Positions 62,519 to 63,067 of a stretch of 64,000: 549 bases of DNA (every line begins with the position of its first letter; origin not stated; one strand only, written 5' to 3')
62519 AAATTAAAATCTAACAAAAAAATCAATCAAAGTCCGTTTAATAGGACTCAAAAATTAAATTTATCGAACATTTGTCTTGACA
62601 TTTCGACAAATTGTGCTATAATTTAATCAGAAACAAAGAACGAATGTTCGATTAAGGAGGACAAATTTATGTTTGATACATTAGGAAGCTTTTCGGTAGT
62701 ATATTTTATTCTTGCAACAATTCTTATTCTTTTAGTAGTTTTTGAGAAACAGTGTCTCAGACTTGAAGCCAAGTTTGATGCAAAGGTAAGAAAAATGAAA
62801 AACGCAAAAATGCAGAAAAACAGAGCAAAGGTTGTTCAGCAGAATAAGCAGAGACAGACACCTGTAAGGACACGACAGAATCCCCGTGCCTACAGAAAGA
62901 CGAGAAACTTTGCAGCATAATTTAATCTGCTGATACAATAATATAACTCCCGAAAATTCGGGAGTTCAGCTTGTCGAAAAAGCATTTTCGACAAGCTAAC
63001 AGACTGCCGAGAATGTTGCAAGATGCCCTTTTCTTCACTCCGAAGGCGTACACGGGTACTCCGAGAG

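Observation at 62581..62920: LexA-box-controlled 83-aa membrane protein with a polybasic tail: candidate undescribed SOS effector (division inhibitor or membrane toxin)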

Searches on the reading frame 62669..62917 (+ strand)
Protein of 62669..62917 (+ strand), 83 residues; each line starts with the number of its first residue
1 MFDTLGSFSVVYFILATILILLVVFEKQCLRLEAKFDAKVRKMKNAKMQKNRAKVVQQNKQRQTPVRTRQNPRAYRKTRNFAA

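Call 5: search_protein_families(library=pfam, proteins=[window:62669-62917:+], max_evalue=10)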
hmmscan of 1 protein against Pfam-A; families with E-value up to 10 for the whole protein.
window:62669-62917:+ (83 aa): 5 families
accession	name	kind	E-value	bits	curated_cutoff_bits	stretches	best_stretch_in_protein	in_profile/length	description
PF04145.20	Ctr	-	0.015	16.2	25.3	1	12-66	25-83/151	Ctr copper transporter family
PF16118.10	DUF4834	-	0.035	15.5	27.8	1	11-71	8-65/99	Domain of unknown function (DUF4834)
PF10125.14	NADHdeh_related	-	0.038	13.8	27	1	4-54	20-70/218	NADH dehydrogenase I, subunit N related protein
PF19558.4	DUF6080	-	0.04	13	27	1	12-72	228-288/447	Family of unknown function (DUF6080)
PF08168.16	NOL11_N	-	0.047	13.3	25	1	22-61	79-118/334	Nucleolar protein 11 N-terminal domain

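Call 6: search_protein_families(library=ncbifam, proteins=[window:62669-62917:+], max_evalue=10)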
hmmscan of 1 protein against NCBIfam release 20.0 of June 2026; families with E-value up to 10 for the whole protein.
window:62669-62917:+ (83 aa): 3 families
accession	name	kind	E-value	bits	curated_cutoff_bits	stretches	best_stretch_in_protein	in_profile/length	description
TIGR00892.1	2A0113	subfamily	0.059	12.1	586.1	1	2-60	393-451/455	monocarboxylate transporter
NF002813.0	PRK02958.1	equivalog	0.083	13.1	83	1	5-63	1-59/73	Sec-independent protein translocase subunit TatA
NF003393.0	PRK04561.1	equivalog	0.15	12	104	1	5-47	1-43/75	twin arginine translocase protein A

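Call 7: find_homologous_proteins(query=window:62669-62917:+, max_evalue=0.01)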
Query window:62669-62917:+ (83 aa): 11 proteins with E <= 0.01 among 13 candidates.
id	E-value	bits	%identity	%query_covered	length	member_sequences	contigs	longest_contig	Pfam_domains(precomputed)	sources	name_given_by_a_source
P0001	2.4e-45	169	100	100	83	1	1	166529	-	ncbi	-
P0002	5.8e-42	158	94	100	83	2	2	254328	-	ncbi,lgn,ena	-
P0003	5.1e-38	146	88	100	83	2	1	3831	-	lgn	-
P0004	1.4e-37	144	86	100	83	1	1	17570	-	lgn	-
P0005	4.4e-32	127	79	100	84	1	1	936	-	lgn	-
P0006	5.5e-31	123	73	100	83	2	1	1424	-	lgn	-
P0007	2.6e-27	112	67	100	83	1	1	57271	-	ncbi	-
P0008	5.4e-24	101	67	100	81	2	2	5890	-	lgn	-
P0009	4.9e-19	86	58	100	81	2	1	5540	-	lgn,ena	-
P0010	7.4e-12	63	70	57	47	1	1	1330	-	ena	-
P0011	3.2e-11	61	65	63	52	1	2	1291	-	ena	-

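Call 11: find_encoding_contigs(protein=P0007, flank=5000, max_places=3)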
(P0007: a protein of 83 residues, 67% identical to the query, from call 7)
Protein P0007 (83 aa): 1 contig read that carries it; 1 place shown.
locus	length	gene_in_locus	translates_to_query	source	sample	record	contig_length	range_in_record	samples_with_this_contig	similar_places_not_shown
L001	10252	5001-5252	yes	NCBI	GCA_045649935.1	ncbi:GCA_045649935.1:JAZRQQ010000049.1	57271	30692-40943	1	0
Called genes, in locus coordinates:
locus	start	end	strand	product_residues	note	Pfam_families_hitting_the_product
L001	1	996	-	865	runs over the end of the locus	PF13306:LRR_5, PF00041:fn3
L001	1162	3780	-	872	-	-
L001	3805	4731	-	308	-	PF12146:Hydrolase_4, PF00561:Abhydrolase_1, PF12697:Abhydrolase_6 (weak)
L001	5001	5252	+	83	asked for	-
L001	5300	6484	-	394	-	PF01545:Cation_efflux, PF16916:ZT_dimer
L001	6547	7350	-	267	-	PF00106:adh_short, PF01370:Epimerase, PF08659:KR, PF13460:NAD_binding_10, PF13561:adh_short_C2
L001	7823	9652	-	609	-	PF07714:PK_Tyr_Ser-Thr (faint), PF00069:Pkinase (weak), PF03793:PASTA (weak)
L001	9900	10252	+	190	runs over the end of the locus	PF08769:Spo0A_C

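Call 12: find_encoding_contigs(protein=P0009, flank=5000, max_places=3)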
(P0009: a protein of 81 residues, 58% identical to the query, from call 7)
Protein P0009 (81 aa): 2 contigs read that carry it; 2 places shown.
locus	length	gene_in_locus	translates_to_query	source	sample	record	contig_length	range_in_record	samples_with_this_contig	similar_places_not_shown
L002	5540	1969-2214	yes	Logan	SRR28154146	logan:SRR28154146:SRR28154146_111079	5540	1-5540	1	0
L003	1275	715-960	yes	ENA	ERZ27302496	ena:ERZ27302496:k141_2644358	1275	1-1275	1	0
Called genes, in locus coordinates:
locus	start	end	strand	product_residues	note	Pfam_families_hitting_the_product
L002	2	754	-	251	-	?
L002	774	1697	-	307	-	PF12146:Hydrolase_4, PF00561:Abhydrolase_1, PF12697:Abhydrolase_6 (weak)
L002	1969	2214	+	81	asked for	-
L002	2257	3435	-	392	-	PF01545:Cation_efflux, PF16916:ZT_dimer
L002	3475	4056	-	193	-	PF02659:Mntp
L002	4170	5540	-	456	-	?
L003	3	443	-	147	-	?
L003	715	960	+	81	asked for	-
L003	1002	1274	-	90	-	?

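Call 13: find_encoding_contigs(protein=P0008, flank=5000, max_places=3)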
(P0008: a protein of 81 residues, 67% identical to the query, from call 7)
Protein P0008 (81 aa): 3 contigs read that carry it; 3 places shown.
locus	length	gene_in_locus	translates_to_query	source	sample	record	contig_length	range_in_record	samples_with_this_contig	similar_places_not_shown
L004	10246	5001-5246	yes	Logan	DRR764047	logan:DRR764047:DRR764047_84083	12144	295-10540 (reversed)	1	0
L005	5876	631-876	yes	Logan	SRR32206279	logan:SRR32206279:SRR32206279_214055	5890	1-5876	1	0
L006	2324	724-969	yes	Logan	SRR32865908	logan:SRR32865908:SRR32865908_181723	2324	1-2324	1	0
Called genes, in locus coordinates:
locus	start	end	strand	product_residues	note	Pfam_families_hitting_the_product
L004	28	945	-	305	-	-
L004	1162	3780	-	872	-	-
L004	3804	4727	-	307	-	PF12146:Hydrolase_4, PF00561:Abhydrolase_1, PF12697:Abhydrolase_6 (weak)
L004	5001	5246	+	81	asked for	-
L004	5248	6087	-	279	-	PF00149:Metallophos, PF12850:Metallophos_2 (weak)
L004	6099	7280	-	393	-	PF01545:Cation_efflux, PF16916:ZT_dimer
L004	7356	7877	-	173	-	PF14278:TetR_C_8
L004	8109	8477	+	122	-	-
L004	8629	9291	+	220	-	-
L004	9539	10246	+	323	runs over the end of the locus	PF00198:2-oxoacid_dh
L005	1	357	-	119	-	?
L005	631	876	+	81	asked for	-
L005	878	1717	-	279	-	PF00149:Metallophos, PF12850:Metallophos_2 (weak)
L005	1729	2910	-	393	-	PF01545:Cation_efflux, PF16916:ZT_dimer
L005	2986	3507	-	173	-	PF14278:TetR_C_8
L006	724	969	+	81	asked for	-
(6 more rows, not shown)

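Call 14: find_encoding_contigs(protein=P0006, flank=3000, max_places=2)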
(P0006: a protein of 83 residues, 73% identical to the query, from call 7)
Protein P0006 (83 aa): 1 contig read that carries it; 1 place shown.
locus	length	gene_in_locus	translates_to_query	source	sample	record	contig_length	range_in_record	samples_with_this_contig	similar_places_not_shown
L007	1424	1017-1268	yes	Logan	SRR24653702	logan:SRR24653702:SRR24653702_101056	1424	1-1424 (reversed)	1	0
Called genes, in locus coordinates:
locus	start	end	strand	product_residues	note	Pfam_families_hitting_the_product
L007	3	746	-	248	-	?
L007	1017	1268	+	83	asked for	-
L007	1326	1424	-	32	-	?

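Call 15: find_encoding_contigs(protein=P0004, flank=3000, max_places=2)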
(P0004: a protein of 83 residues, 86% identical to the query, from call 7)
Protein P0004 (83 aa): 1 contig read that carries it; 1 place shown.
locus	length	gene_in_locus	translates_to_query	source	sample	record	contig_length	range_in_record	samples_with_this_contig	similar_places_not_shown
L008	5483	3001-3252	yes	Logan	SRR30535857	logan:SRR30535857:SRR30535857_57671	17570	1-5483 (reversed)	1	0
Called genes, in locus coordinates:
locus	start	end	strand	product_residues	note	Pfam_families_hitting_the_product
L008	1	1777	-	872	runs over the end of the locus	-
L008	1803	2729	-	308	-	PF12146:Hydrolase_4, PF00561:Abhydrolase_1, PF12697:Abhydrolase_6 (weak)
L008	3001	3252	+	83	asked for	-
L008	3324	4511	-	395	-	PF01545:Cation_efflux, PF16916:ZT_dimer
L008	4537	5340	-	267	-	PF00106:adh_short, PF01370:Epimerase, PF08659:KR, PF13460:NAD_binding_10, PF13561:adh_short_C2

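Call 16: find_encoding_contigs(protein=P0011, flank=3000, max_places=2)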
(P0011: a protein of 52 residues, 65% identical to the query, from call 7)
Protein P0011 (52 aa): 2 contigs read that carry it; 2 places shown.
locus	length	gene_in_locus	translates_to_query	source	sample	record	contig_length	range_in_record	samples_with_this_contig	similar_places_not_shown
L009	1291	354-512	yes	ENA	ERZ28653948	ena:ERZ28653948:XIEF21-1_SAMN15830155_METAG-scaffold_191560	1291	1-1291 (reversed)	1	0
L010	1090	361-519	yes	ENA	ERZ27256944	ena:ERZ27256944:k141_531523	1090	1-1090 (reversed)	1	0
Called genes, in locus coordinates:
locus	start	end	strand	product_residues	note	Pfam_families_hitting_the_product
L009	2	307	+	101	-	?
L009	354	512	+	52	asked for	-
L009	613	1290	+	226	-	?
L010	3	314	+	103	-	?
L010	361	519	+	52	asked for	-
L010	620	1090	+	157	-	?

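Call 17: find_encoding_contigs(protein=P0010, flank=3000, max_places=2)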
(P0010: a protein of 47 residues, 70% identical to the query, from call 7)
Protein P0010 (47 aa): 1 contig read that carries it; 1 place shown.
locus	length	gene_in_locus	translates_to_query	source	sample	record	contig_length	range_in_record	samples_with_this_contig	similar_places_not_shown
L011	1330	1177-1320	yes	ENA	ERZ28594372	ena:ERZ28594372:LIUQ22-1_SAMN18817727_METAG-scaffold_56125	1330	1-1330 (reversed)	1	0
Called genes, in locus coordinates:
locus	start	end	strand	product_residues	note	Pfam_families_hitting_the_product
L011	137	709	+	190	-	-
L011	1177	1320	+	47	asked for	-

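Call 22: find_related_loci(query=A1, collection=genome_contigs, flank=3000)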
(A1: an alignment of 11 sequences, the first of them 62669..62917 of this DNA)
Query A1 (83 aa) in genome_contigs; peptide patterns used: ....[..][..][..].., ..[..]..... (x = any residue, [..] = any of these).
53 stretches matched a pattern; 1 encode a relative of the query (tblastn E <= 1e-3); 1 distinct loci.
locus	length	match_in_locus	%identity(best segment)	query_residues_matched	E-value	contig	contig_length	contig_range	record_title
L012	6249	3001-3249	67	1-83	9e-36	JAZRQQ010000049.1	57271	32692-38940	MAG: Acutalibacteraceae bacterium isolate T1900045361_YK20190051.MAGScoT_cleanbin_000014 SGB_6816_k141_178919, whole gen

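Call 25: find_related_loci(query=A1, collection=viral_contigs, flank=5000)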
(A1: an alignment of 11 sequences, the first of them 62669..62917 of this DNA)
Query A1 (83 aa) in viral_contigs; peptide patterns used: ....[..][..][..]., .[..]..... (x = any residue, [..] = any of these).
71 stretches matched a pattern, but none encodes a relative of the query by tblastn (E <= 1e-3).

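Call 29: find_encoding_contigs(protein=P0002, flank=10000, max_places=2)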
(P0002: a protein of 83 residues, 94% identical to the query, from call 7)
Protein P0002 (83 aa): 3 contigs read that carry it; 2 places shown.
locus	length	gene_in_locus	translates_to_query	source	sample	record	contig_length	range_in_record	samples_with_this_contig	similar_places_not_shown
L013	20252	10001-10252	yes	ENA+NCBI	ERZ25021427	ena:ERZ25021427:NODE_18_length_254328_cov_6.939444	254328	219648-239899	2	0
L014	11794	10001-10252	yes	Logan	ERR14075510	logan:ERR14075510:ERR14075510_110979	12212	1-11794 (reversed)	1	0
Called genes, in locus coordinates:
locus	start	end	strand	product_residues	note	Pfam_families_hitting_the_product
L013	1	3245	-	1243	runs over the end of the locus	PF13306:LRR_5, PF13855:LRR_8 (faint), PF13306:LRR_5, PF00041:fn3 (faint)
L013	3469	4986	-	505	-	PF13347:MFS_2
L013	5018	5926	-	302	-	-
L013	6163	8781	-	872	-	-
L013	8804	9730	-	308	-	PF00975:Thioesterase (faint), PF12146:Hydrolase_4, PF00561:Abhydrolase_1, PF12697:Abhydrolase_6 (weak)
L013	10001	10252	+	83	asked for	-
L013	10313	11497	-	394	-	PF01545:Cation_efflux, PF16916:ZT_dimer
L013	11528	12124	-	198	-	PF05401:NodS, PF01209:Ubie_methyltran, PF13489:Methyltransf_23, PF13847:Methyltransf_31, PF08241:Methyltransf_11, PF08242:Methyltransf_12, PF13649:Methyltransf_25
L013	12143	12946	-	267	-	PF00106:adh_short, PF01370:Epimerase, PF08659:KR, PF13460:NAD_binding_10 (weak), PF13561:adh_short_C2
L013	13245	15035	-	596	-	PF00069:Pkinase (weak), PF03793:PASTA (weak)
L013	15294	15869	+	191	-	PF08769:Spo0A_C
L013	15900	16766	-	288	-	PF04468:PSP1, PF28472:PSP1_3rd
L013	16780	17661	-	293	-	PF13177:DNA_pol3_delta2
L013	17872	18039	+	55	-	PF00037:Fer4 (weak), PF13237:Fer4_10, PF12838:Fer4_7, PF13187:Fer4_9 (weak), PF13484:Fer4_16 (weak), PF12797:Fer4_2 (weak), PF00037:Fer4 (weak), PF12837:Fer4_6 (weak), +4 more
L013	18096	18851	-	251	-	PF00072:Response_reg, PF08769:Spo0A_C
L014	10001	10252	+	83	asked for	-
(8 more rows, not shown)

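Call 36: search_protein_representatives(alignment_id=A1)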
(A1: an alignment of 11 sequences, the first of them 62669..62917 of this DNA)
Query: 11 sequences, 83 profile positions. Proteins with E-value up to 0.001 (for the whole library): 59; up to 1e-10: 13; up to 1e-30: 1. The best 59 are listed.
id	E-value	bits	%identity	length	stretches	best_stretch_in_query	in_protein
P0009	1.0e-35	138.1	-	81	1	1-83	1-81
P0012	8.8e-25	103.1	-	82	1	1-83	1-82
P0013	5.5e-16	74.9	-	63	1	1-57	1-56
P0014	6.4e-16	74.6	-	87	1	1-82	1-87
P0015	3.1e-15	72.5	-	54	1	1-51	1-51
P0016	1.3e-14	70.5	-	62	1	1-55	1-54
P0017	8.6e-14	67.8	-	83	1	1-81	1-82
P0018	3.4e-13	65.9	-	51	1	1-47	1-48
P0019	3.7e-13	65.8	-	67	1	1-61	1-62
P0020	5.9e-13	65.2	-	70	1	1-64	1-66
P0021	2.4e-12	63.2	-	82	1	4-83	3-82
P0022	7.3e-12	61.6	-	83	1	1-77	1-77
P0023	2.6e-11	59.9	-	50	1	1-46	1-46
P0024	1.1e-10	57.9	-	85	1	1-77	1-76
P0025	1.3e-10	57.7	-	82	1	1-83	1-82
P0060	7.0e-05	39.3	-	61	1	1-54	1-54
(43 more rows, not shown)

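Call 43: find_related_loci(query=A4, collection=viral_contigs, flank=5000)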
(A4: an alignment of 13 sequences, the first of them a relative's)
Query A4 (81 aa) in viral_contigs; peptide patterns used: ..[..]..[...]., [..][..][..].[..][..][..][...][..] (x = any residue, [..] = any of these).
108 stretches matched a pattern, but none encodes a relative of the query by tblastn (E <= 1e-3).

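Call 44: find_related_loci(query=A4, collection=metagenome_contigs, flank=3000)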
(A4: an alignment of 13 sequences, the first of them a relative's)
Query A4 (81 aa) in metagenome_contigs; peptide patterns used: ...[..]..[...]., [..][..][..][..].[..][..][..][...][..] (x = any residue, [..] = any of these).
345 stretches matched a pattern; 13 encode a relative of the query (tblastn E <= 1e-3); 13 distinct loci.
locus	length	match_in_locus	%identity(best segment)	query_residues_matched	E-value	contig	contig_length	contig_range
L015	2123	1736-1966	43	1-81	1e-14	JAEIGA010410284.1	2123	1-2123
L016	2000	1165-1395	42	1-81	2e-13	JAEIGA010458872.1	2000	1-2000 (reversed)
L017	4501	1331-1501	49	1-48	4e-12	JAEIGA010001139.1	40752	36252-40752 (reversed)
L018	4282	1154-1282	51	1-43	5e-11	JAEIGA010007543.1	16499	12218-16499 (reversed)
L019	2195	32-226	41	1-68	5e-8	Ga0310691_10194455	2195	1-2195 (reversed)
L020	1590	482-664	39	1-63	2e-7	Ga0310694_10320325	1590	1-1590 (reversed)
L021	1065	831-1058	33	1-73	3e-7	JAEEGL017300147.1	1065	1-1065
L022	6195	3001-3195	37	1-68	9e-7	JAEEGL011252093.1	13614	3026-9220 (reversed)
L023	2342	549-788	30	1-67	7e-7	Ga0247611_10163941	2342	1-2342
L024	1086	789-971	37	1-61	7e-7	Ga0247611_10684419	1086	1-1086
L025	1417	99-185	62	6-34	3e-6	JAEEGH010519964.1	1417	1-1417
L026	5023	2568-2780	33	4-69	3e-6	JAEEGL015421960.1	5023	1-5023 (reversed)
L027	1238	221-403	38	8-66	3e-6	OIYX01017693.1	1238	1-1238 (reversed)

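Call 51: search_protein_families(library=phrogs, proteins=[L017:450-887:+, L017:1059-1322:+, L017:1331-1501:+, L017:2970-3446:+, L017:3603-3998:+, L018:1397-1825:+, L018:2536-2781:+, L018:3281-3613:+, L018:1154-1291:+, window:62669-62917:+], max_evalue=0.001)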
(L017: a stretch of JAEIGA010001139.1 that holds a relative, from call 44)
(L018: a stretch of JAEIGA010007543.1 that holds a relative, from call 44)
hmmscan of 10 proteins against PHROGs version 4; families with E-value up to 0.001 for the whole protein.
L017:450-887:+ (146 aa): 0 families

L017:1059-1322:+ (88 aa): 0 families

L017:1331-1501:+ (57 aa): 0 families

L017:2970-3446:+ (159 aa): 9 families
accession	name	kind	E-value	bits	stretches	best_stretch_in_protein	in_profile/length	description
phrog_18716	-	unknown function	3e-52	176.7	1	34-145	1-112/114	-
phrog_2252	-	lysis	3.5e-25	90.3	1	21-142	77-204/285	endolysin; inhibits RNA polymerase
phrog_801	-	DNA, RNA and nucleotide metabolism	6.4e-21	76.5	1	37-145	88-203/476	dATP / dGTP pyrophosphohydrolase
phrog_11257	-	unknown function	8.8e-11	43.2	1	46-140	12-109/200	-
phrog_5332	-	unknown function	6.4e-09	36.6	1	42-138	110-209/215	-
phrog_16254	-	unknown function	6.8e-07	30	1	46-128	18-103/377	-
phrog_19680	-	unknown function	2e-05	25.8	1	4-130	46-180/188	-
phrog_5033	-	lysis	0.00025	22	1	15-132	47-170/178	endolysin; inhibits RNA polymerase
phrog_31336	-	unknown function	0.00047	20.2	1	57-134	273-348/359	-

L017:3603-3998:+ (132 aa): 1 family
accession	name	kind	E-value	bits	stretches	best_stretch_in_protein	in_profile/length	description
phrog_2412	-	unknown function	4.6e-20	73.2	1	9-119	3-112/150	-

L018:1397-1825:+ (143 aa): 1 family
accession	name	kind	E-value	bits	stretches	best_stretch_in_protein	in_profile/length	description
phrog_3193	-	unknown function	5.4e-29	102.5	1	1-122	85-221/269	-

L018:2536-2781:+ (82 aa): 0 families

L018:3281-3613:+ (111 aa): 0 families

L018:1154-1291:+ (46 aa): 0 families

window:62669-62917:+ (83 aa): 0 families

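Call 65: find_homologous_proteins(query=A3, max_evalue=0.001)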
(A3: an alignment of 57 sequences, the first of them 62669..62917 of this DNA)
Query A3 (57 sequences) (83 aa, profile of the alignment): 261 proteins with E <= 0.001 among 1058 candidates; the best 120 are listed.
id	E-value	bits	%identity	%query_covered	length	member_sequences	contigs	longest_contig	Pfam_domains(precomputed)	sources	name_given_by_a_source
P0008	7.2e-26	108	67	100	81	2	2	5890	-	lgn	-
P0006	4.9e-25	105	73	100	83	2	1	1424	-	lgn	-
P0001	6.5e-25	105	100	100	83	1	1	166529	-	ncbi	-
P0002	7.2e-25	105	94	100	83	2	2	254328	-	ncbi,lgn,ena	-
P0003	1.7e-24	104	88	100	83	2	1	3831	-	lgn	-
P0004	2.0e-24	103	86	100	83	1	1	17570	-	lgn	-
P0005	2.0e-24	103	79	100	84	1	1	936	-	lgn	-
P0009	4.7e-23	99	58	100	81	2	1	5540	-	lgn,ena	-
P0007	3.2e-22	96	67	100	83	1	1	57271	-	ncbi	-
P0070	3.0e-21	93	36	86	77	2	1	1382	-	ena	-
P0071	6.3e-21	92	41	45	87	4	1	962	-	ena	-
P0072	2.0e-20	91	36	86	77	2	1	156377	-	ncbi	-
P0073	2.9e-20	90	36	86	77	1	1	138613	-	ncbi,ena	-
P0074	3.7e-20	90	41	45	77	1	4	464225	-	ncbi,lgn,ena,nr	ncbi:MAG: hypothetical protein IJ491_00710 [Clostridia bacterium]|nr:hypothetical protein [Clostridi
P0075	4.0e-20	90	46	45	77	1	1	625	-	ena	-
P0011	1.5e-17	81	65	63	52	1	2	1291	-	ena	-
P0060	9.5e-17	79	34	64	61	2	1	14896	-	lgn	-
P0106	2.3e-15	74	30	92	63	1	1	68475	-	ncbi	-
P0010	2.6e-15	74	70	57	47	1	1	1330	-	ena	-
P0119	4.1e-15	74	41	53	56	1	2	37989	-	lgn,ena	-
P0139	1.2e-14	72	39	53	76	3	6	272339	-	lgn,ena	-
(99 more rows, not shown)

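Call 66: find_encoding_contigs(protein=P0074, flank=10000, max_places=2)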
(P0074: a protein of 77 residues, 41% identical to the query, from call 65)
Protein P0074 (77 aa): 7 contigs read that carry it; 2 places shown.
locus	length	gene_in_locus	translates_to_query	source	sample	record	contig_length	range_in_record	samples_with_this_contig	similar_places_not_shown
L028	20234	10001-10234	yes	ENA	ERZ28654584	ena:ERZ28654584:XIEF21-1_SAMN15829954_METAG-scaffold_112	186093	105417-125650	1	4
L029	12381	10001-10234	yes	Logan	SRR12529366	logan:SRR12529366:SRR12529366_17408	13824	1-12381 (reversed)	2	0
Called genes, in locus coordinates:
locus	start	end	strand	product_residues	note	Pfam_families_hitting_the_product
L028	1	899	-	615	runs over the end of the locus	PF02776:TPP_enzyme_N, PF00205:TPP_enzyme_M, PF02775:TPP_enzyme_C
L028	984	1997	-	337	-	PF01408:GFO_IDH_MocA, PF02894:GFO_IDH_MocA_C, PF22725:GFO_IDH_MocA_C3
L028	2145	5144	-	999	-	PF02837:Glyco_hydro_2_N, PF00703:Glyco_hydro_2 (weak), PF02836:Glyco_hydro_2_C, PF16353:LacZ_4, PF02929:Bgal_small_N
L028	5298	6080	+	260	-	PF07638:Sigma70_ECF (faint), PF04542:Sigma70_r2, PF04539:Sigma70_r3, PF08281:Sigma70_r4_2, PF04545:Sigma70_r4, PF01381:HTH_3 (weak)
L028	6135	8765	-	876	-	-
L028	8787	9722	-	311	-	PF12146:Hydrolase_4, PF00561:Abhydrolase_1, PF12697:Abhydrolase_6 (weak)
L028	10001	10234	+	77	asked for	-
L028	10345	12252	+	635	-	PF00069:Pkinase (weak), PF07714:PK_Tyr_Ser-Thr (weak), PF03793:PASTA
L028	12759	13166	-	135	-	PF16804:DUF5071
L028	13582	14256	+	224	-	-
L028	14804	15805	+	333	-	-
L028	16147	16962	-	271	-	PF13349:DUF4097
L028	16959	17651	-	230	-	PF18917:LiaI-LiaF-like_TM1 (faint), PF22570:LiaF-TM, PF09922:LiaF-like_C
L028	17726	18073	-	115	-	PF00462:Glutaredoxin (weak), PF03960:ArsC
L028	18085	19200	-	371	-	PF22020:RlmL_1st, PF02926:THUMP, PF01170:UPF0020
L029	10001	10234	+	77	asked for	-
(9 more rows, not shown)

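Call 67: find_encoding_contigs(protein=P0139, flank=10000, max_places=2)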
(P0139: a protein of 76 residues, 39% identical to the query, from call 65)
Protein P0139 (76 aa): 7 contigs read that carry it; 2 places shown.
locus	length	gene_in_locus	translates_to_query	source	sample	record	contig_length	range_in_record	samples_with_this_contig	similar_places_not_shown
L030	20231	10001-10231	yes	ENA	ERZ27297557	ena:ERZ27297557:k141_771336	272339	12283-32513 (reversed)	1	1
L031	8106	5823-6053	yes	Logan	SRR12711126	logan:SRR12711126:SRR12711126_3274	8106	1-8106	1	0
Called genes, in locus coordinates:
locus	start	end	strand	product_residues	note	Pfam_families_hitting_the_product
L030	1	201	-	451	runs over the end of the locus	PF00069:Pkinase, PF07714:PK_Tyr_Ser-Thr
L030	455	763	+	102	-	PF06949:DUF1292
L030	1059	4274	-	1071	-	-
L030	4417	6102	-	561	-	PF13306:LRR_5, PF00041:fn3 (weak)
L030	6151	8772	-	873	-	-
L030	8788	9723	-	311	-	PF00975:Thioesterase (faint), PF12146:Hydrolase_4, PF00561:Abhydrolase_1, PF12697:Abhydrolase_6 (weak)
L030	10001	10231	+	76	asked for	-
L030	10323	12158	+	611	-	PF07714:PK_Tyr_Ser-Thr (weak), PF00069:Pkinase (weak), PF03793:PASTA (weak)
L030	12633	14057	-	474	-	PF13347:MFS_2, PF07690:MFS_1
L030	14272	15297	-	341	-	PF00294:PfkB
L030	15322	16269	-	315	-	PF01081:Aldolase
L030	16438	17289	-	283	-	PF00106:adh_short, PF13561:adh_short_C2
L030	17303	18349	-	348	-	PF03786:UxuA, PF01261:AP_endonuc_2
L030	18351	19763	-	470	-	PF02614:UxaC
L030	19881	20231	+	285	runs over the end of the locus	PF02311:AraC_binding, PF07883:Cupin_2 (weak), PF00165:HTH_AraC (faint), PF12833:HTH_18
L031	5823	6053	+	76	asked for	-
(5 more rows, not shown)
